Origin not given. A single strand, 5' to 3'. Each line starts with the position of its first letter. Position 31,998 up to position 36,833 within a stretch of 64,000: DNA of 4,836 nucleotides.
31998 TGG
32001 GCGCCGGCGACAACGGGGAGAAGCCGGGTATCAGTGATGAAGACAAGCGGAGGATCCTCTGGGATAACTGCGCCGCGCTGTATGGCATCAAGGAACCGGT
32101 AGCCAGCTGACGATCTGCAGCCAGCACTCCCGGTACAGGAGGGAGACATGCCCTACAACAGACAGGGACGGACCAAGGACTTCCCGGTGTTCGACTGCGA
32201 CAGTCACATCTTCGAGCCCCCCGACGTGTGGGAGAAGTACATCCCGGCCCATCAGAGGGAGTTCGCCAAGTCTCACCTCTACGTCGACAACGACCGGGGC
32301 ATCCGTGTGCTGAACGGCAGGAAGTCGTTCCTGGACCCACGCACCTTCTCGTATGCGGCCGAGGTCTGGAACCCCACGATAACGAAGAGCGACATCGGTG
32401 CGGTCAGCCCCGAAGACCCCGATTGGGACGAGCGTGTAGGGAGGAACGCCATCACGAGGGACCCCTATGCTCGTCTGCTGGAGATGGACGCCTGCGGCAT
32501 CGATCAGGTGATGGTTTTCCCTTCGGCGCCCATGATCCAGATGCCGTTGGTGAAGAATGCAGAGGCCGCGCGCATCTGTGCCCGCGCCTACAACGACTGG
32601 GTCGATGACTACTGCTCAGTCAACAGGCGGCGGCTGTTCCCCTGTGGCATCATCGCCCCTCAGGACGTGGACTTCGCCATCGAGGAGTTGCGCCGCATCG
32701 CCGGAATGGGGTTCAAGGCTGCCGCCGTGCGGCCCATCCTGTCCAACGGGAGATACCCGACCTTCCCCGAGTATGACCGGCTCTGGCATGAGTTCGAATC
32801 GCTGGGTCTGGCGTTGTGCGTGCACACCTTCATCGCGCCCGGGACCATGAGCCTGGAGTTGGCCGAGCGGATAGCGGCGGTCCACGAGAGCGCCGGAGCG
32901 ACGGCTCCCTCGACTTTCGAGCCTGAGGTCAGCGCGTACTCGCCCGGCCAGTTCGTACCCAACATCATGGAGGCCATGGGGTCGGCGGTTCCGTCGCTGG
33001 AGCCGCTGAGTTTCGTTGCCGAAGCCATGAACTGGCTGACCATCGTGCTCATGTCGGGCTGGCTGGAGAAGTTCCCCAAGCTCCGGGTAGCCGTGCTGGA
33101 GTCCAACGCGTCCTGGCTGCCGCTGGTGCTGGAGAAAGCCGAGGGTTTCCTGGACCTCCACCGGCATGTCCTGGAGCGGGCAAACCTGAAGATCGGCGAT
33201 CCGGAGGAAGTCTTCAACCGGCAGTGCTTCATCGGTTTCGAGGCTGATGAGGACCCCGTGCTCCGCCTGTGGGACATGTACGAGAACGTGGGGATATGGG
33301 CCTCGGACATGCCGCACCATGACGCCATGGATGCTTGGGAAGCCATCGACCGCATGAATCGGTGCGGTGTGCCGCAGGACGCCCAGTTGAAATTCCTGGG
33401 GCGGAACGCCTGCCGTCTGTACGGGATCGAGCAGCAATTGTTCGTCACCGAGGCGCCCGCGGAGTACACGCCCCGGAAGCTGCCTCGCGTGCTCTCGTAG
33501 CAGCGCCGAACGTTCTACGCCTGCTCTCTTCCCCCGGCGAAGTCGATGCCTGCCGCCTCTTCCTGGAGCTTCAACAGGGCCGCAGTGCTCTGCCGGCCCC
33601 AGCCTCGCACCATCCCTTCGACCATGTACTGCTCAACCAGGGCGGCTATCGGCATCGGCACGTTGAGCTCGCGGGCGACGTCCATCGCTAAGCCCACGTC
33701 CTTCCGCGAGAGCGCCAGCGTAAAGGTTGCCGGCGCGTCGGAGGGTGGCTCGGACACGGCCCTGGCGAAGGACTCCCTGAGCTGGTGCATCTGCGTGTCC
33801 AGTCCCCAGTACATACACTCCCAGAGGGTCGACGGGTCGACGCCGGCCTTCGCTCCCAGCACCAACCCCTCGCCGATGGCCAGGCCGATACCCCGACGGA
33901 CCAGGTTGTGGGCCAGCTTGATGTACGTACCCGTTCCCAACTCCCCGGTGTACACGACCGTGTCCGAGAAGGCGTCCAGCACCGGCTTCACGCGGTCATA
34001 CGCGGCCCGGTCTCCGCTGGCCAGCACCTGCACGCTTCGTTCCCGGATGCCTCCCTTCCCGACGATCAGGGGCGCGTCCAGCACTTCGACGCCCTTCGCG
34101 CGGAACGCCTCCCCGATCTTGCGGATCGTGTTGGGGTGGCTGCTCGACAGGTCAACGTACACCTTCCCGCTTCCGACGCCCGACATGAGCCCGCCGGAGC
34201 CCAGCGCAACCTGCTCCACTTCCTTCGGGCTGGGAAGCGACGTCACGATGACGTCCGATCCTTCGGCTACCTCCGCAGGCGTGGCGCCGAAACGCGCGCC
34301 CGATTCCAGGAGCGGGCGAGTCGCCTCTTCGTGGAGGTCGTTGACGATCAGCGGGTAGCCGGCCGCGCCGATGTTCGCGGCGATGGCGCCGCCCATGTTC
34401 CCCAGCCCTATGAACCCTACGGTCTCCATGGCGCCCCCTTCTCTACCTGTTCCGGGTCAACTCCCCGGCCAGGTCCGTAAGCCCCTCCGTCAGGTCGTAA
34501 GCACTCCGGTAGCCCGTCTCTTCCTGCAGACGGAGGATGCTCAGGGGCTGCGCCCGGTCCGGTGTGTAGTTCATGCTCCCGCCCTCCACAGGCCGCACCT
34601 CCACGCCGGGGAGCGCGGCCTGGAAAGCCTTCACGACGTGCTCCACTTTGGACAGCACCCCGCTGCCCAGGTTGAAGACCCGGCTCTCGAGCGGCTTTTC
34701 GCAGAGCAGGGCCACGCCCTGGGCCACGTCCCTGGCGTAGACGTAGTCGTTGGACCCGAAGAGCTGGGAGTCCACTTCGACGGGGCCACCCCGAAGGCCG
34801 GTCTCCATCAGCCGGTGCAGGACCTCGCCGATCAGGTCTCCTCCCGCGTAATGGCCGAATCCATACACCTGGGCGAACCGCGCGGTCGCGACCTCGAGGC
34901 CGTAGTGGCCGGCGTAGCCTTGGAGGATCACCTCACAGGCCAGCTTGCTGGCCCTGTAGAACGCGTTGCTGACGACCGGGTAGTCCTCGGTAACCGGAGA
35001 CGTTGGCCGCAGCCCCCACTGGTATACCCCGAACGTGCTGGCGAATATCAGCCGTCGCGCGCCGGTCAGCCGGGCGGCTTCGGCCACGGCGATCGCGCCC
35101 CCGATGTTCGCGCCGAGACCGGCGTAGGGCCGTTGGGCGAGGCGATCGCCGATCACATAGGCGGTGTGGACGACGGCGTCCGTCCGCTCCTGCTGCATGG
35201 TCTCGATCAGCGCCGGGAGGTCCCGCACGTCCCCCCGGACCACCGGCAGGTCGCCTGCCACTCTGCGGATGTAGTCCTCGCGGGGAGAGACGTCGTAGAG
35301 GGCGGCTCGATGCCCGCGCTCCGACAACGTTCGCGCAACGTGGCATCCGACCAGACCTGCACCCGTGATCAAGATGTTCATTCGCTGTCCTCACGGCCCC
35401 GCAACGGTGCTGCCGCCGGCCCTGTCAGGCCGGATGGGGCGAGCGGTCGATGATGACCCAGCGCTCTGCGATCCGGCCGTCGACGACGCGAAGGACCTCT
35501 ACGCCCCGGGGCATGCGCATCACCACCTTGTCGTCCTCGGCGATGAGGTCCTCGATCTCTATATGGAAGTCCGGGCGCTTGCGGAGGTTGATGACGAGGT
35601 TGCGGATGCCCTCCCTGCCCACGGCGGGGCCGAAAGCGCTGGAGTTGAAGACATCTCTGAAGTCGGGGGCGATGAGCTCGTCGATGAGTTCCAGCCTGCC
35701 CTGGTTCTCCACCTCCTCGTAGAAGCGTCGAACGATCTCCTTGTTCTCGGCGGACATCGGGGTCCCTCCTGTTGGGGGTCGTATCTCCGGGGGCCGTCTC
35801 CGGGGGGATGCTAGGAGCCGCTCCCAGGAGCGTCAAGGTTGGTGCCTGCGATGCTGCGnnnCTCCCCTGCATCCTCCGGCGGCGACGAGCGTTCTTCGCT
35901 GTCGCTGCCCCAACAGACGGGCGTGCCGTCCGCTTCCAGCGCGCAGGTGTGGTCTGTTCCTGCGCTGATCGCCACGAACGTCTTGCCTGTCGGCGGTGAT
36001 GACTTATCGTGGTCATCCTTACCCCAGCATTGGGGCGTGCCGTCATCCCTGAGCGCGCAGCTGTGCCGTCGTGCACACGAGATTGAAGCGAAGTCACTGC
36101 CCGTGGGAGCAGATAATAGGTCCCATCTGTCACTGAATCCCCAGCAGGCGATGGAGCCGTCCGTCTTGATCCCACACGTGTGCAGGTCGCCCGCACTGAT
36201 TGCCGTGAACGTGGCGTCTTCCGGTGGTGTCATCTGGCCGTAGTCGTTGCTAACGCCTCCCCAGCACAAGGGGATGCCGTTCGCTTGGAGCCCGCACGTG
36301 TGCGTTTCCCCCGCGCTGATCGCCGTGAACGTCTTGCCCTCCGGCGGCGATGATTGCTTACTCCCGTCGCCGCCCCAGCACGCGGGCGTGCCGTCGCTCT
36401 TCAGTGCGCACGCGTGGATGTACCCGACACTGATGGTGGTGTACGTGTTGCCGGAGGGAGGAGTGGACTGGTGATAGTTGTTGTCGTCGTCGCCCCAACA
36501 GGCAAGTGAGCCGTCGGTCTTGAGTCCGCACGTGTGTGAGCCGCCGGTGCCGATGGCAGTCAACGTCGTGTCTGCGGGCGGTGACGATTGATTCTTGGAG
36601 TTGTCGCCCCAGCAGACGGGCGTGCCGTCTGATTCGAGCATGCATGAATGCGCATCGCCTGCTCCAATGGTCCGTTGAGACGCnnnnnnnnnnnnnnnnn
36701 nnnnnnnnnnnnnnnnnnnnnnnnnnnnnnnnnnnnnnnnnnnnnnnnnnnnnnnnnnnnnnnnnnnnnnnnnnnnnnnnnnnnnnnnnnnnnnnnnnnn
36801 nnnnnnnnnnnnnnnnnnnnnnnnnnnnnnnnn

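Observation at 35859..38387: Exported twin seven-bladed mini-RCC1 propeller protein on long Pro-Thr stalks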

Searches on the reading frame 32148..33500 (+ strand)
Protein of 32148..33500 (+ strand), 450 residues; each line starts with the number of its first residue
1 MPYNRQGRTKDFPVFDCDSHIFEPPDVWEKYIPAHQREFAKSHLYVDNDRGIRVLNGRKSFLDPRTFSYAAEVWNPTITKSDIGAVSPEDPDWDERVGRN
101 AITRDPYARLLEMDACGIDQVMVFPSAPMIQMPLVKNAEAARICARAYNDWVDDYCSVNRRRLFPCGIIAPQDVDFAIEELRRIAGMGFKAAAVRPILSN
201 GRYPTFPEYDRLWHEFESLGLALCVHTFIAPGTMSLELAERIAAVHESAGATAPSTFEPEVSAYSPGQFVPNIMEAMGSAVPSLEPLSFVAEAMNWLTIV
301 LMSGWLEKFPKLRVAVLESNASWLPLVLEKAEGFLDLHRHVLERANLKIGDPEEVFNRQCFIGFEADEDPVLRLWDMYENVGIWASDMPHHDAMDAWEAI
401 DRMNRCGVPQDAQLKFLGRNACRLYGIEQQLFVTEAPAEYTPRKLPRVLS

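Call 20: search_protein_families(library=pfam, proteins=[window:32148-33500:+], max_evalue=0.001)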
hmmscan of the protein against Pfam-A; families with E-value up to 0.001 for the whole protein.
window:32148-33500:+ (450 aa): 1 family
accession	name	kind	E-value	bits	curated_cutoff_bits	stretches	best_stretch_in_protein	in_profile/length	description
PF04909.20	Amidohydro_2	-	1.6e-17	64.6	26.4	1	103-427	18-289/289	Amidohydrolase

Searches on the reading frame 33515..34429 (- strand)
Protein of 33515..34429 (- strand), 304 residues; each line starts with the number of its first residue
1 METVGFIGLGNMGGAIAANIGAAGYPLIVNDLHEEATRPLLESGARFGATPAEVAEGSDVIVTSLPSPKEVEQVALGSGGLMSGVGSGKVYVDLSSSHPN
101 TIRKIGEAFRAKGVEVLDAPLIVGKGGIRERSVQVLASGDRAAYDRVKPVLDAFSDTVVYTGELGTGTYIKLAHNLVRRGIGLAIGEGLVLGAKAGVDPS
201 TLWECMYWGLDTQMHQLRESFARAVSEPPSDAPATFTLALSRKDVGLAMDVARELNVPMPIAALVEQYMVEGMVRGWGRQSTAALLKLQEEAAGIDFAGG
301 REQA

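Call 20: search_protein_families(library=pfam, proteins=[window:33515-34429:-], max_evalue=0.001)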
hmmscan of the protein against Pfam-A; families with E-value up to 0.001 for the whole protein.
window:33515-34429:- (304 aa): 4 families
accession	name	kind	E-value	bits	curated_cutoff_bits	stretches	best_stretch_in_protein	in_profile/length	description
PF03446.21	NAD_binding_2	-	2.9e-37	128.6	21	1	3-162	1-161/161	NAD binding domain of 6-phosphogluconate dehydrogenase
PF14833.11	NAD_binding_11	-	3.6e-18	66.4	30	1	165-287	1-120/122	NAD-binding of NADP-dependent 3-hydroxyisobutyrate dehydrogenase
PF03807.23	F420_oxidored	-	1.8e-08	35.3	21.6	1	3-76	1-77/94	NADP oxidoreductase coenzyme F420-dependent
PF02826.25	2-Hacid_dh_C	-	3.8e-06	26.8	25.1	1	2-72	37-106/178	D-isomer specific 2-hydroxyacid dehydrogenase, NAD binding domain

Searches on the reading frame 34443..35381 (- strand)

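Call 20: search_protein_families(library=pfam, proteins=[window:34443-35381:-], max_evalue=0.001)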
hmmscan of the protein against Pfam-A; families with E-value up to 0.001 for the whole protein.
window:34443-35381:- (312 aa): 6 families
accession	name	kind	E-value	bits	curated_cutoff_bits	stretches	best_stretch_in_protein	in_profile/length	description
PF01370.27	Epimerase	-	2.5e-35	122.5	20.9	1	3-239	1-240/240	NAD dependent epimerase/dehydratase family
PF16363.11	GDP_Man_Dehyd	-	2.2e-17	64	27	1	4-254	1-264/332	GDP-mannose 4,6 dehydratase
PF04321.23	RmlD_sub_bind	-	3.3e-12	46.5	27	1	1-268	1-244/287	RmlD substrate binding domain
PF13460.12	NAD_binding_10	-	5.9e-08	33.2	27.2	1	8-131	3-113/184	NAD(P)H-binding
PF01073.25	3Beta_HSD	-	1.1e-05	25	22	1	5-122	3-122/280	3-beta hydroxysteroid dehydrogenase/isomerase family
PF02719.21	Polysacc_synt_2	-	0.00013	21.7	20.2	1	45-116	56-128/293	Polysaccharide biosynthesis protein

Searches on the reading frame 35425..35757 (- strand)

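Call 20: search_protein_families(library=pfam, proteins=[window:35425-35757:-], max_evalue=0.001)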
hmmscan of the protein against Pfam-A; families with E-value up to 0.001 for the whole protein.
window:35425-35757:- (110 aa): 2 families
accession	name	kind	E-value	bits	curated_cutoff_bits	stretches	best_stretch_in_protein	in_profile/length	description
PF07366.18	SnoaL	-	1.7e-20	73.5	28.4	1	8-106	2-120/126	SnoaL-like polyketide cyclase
PF12680.13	SnoaL_2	-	2.4e-14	54.2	27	1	9-98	1-101/102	SnoaL-like domain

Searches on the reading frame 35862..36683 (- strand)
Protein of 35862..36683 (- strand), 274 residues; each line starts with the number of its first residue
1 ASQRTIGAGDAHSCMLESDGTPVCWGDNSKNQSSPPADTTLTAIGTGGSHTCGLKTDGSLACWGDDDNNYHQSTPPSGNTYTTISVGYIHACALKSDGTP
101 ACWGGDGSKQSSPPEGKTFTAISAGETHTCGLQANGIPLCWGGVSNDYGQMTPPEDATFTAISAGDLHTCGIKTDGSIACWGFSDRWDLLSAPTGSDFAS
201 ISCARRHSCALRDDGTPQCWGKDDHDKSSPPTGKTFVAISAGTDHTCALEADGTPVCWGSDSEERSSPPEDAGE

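Call 56: predict_structure(alignment_id=A2)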
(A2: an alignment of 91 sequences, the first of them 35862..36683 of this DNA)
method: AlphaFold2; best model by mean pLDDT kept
length: 274 residues; sequences in the alignment: 91
mean_pLDDT: 95.5   pTM: 0.91
mean pLDDT of the five models: 95.5, 95.3, 95.3, 95.3, 95.1
residues with pLDDT >= 90: 253; 70-90: 17; 50-70: 3; < 50: 1
segments of 3 or more residues with pLDDT < 50: none
pLDDT, mean of each block of 10 residues (from residue 1): 85 97 98 97 98 98 92 97 98 98 97 98 98 98 90 97 97 98 84 94 97 98 97 98 98 97 97 66
secondary structure, 60 per line:
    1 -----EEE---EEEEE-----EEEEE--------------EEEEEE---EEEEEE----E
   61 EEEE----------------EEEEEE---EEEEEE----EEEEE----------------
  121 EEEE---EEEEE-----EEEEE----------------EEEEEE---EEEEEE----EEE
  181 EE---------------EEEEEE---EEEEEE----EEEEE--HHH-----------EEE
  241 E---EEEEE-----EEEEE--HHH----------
elements in order: E6-8 E12-16 E22-26 E41-46 E50-55 E60-64 E81-86 E90-95 E100-104 E121-124 E128-132 E138-142 E159-164 E168-173 E178-182 E198-203 E207-212 E217-221 E238-241 E245-249 E255-259
